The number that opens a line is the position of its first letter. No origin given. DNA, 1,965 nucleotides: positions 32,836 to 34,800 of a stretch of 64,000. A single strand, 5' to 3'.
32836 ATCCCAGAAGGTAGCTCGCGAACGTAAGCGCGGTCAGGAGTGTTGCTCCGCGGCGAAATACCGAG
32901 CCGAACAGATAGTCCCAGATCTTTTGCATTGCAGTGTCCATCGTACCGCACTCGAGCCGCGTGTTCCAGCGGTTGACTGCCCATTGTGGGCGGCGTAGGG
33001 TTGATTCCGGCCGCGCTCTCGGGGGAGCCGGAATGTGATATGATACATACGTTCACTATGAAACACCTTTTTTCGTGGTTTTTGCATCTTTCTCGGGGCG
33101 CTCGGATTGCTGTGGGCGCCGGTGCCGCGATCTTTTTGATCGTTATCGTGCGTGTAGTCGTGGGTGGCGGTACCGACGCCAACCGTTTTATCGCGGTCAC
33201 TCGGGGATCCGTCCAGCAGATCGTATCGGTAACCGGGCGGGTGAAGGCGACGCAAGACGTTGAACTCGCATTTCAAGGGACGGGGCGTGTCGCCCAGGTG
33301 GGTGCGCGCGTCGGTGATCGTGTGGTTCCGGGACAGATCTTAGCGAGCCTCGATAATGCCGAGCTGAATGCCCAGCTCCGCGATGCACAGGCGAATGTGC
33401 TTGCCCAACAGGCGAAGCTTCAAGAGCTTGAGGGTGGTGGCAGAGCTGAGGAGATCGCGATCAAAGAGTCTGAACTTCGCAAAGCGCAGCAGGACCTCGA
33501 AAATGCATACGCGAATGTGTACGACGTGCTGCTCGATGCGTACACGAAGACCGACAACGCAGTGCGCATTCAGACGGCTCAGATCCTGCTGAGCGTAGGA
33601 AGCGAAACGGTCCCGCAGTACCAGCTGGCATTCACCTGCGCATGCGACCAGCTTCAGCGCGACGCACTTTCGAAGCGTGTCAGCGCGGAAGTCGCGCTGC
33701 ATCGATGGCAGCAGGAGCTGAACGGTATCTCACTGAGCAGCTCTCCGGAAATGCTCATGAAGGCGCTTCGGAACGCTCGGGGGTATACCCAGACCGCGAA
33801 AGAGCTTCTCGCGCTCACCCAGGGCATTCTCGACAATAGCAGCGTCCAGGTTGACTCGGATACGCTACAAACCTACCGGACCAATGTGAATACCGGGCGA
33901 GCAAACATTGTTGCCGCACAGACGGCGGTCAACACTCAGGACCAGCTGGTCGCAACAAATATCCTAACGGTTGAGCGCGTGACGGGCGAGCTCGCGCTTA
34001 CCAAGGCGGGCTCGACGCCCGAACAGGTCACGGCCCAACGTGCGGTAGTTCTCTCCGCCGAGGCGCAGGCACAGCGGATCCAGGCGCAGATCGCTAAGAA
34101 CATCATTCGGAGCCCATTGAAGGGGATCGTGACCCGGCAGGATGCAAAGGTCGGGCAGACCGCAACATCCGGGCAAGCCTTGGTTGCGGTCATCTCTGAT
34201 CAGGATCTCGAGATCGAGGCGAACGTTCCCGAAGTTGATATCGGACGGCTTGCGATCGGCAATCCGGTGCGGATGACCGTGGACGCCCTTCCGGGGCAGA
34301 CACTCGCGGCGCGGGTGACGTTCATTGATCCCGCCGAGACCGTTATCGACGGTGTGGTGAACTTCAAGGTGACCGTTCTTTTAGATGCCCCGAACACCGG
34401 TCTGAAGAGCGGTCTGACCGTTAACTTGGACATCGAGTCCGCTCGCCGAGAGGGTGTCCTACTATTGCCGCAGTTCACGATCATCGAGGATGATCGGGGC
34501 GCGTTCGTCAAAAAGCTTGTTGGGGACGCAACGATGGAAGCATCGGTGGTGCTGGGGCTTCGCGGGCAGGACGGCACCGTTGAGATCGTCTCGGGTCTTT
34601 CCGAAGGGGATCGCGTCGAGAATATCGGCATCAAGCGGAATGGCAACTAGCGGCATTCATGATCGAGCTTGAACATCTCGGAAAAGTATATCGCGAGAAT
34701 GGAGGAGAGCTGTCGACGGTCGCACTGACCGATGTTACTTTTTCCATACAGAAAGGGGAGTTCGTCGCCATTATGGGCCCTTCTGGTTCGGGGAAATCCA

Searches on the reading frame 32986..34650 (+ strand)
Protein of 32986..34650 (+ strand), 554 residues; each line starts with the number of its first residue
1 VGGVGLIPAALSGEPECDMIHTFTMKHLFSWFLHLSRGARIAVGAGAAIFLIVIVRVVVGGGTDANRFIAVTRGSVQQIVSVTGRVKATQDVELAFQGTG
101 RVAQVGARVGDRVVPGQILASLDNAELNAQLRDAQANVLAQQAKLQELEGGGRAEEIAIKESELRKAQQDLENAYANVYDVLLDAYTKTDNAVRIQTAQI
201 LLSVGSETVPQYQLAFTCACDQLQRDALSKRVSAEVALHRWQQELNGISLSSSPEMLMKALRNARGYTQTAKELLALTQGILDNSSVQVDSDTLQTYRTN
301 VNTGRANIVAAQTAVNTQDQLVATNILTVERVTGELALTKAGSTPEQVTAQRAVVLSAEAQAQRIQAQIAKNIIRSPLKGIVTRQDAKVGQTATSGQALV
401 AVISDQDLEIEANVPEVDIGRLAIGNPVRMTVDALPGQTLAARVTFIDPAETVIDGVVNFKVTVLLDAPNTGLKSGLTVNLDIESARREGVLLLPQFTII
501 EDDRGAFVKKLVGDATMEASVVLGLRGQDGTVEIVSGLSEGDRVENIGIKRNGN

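Call 17: search_protein_families(library=pfam, proteins=[window:32986-34650:+], max_evalue=0.001)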
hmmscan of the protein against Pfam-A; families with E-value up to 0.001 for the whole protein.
window:32986-34650:+ (554 aa): 2 families
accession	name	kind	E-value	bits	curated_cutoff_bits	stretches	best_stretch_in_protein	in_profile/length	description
PF16576.10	HlyD_D23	-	1.2e-15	57.9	30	1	368-450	104-187/214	Barrel-sandwich domain of CusB or HlyD membrane-fusion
PF13437.12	HlyD_3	-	2.6e-14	54.3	22.2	1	374-476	2-106/106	HlyD family secretion protein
